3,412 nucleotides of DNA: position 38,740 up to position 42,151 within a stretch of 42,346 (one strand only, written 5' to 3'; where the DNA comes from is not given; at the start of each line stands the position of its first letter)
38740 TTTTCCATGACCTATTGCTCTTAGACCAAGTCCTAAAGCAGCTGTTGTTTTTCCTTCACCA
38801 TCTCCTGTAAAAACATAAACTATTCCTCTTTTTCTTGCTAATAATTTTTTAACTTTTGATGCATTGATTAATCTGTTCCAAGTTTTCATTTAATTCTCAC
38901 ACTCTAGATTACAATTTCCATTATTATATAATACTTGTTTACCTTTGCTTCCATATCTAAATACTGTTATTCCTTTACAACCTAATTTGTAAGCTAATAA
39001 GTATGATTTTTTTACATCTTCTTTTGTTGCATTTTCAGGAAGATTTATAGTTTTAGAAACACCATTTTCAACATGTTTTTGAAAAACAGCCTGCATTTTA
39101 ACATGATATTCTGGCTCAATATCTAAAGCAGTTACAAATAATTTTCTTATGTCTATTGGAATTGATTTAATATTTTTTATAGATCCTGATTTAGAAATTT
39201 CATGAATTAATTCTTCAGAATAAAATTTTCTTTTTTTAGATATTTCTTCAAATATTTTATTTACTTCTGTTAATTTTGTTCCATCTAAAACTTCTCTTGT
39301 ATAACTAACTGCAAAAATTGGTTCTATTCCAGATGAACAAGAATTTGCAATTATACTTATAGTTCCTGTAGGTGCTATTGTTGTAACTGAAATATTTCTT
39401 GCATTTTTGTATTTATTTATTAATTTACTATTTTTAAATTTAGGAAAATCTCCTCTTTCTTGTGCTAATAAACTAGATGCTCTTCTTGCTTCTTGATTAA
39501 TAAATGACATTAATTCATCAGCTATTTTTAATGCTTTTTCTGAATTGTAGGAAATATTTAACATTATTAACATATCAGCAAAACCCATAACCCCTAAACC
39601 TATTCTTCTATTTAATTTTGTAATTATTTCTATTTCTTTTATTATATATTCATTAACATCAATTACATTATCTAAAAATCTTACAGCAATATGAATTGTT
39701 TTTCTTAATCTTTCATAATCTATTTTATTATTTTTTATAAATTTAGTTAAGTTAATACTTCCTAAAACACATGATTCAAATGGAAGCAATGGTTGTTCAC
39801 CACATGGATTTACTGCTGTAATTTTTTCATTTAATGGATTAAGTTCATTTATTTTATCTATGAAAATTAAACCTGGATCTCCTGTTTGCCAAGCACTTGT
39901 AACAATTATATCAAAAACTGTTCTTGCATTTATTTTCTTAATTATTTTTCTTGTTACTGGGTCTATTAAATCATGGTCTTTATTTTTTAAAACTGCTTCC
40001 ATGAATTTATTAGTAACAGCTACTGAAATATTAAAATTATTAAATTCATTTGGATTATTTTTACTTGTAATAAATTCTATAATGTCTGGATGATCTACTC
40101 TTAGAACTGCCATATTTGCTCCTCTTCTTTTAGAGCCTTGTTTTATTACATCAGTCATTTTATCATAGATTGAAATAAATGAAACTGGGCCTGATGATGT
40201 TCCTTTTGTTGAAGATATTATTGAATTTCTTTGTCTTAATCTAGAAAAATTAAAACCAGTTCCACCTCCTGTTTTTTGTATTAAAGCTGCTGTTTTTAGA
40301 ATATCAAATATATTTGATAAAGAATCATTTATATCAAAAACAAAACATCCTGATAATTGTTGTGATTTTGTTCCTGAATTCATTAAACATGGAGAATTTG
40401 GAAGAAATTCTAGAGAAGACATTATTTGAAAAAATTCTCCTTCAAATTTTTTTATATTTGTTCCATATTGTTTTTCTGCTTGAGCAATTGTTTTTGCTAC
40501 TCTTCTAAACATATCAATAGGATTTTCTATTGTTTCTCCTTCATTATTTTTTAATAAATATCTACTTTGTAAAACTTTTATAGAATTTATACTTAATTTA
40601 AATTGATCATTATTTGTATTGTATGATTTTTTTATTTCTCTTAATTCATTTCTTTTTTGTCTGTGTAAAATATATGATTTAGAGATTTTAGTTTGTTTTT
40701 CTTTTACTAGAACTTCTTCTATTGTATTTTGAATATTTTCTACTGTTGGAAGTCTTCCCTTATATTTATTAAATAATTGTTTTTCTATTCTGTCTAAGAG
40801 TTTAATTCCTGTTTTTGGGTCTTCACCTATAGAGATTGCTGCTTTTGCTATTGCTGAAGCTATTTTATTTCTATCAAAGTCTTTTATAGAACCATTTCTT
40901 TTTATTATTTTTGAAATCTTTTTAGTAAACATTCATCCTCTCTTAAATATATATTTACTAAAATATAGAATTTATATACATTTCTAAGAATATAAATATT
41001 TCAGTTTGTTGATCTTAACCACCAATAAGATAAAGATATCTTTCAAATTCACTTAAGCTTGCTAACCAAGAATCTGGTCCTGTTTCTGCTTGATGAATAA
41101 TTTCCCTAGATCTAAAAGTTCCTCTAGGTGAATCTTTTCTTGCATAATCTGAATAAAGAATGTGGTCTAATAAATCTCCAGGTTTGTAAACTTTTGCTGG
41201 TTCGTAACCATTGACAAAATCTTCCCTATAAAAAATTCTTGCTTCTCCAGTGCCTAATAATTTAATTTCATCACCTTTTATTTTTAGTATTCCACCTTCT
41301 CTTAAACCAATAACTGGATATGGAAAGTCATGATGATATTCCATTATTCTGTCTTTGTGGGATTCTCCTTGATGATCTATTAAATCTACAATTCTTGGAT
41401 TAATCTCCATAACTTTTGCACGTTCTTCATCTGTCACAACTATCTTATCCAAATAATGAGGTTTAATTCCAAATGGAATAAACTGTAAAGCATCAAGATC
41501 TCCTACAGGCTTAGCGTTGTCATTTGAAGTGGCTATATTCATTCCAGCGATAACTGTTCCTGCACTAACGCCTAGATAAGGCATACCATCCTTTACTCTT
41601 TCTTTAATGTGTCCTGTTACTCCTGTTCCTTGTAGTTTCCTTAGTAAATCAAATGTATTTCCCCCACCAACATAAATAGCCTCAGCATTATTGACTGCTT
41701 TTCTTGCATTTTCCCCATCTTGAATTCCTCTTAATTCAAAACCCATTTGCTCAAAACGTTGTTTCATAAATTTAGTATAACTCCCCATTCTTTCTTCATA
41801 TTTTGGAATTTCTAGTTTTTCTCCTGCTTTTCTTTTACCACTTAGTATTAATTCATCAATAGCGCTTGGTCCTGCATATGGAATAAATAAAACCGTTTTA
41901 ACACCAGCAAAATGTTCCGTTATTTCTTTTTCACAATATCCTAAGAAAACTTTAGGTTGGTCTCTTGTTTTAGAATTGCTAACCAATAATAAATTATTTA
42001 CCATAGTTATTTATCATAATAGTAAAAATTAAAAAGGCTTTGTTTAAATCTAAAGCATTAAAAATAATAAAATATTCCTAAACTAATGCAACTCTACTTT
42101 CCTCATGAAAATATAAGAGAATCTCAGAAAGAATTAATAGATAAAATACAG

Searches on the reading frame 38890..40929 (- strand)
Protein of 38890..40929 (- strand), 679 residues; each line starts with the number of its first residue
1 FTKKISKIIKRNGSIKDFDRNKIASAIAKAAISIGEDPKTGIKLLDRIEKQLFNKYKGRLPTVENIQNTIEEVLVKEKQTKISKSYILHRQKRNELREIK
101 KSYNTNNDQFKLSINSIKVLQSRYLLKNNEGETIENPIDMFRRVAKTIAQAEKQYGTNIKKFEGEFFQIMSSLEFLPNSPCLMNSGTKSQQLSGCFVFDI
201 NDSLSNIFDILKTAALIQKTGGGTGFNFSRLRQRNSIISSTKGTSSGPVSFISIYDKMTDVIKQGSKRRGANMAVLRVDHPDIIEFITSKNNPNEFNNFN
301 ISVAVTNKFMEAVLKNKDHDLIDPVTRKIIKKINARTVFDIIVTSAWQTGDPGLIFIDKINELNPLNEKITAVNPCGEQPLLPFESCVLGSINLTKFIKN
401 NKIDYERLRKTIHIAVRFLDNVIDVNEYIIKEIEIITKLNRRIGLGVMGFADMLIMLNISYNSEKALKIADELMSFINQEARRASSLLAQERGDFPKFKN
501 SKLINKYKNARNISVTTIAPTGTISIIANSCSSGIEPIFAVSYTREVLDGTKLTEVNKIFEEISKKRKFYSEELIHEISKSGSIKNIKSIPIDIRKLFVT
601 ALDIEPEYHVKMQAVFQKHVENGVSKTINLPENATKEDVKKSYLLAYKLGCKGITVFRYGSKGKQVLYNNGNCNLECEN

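Call 95: search_protein_families(library=pfam, proteins=[window:38890-40929:-], max_evalue=0.0001)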
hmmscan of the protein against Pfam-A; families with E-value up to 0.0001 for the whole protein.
window:38890-40929:- (679 aa): 3 families
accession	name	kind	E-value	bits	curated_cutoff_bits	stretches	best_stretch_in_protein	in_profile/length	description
PF02867.20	Ribonuc_red_lgC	-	4.3e-135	451.7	23.9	2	193-505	1-346/523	Ribonucleotide reductase, barrel domain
PF00317.26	Ribonuc_red_lgN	-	1.4e-25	89.5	28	1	111-189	2-76/77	Ribonucleotide reductase, all-alpha domain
PF03477.21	ATP-cone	-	5.7e-18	65.7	25.8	1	7-95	2-88/88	ATP cone domain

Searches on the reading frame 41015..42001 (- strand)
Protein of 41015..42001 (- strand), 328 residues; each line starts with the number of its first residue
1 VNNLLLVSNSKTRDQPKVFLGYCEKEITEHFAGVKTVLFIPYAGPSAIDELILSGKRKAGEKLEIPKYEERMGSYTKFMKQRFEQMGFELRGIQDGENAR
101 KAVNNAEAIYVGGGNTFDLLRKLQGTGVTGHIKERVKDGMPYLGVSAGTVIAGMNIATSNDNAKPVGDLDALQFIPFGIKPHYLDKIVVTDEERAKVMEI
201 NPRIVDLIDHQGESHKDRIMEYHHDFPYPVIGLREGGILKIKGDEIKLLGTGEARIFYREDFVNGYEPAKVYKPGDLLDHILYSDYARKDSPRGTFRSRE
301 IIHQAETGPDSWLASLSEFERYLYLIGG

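Call 95: search_protein_families(library=pfam, proteins=[window:41015-42001:-], max_evalue=0.0001)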
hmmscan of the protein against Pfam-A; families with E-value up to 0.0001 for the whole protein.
window:41015-42001:- (328 aa): 1 family
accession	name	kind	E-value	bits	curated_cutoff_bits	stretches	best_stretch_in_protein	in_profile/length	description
PF03575.23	Peptidase_S51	-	2.1e-41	142.3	23.9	1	4-248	1-205/206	Peptidase family S51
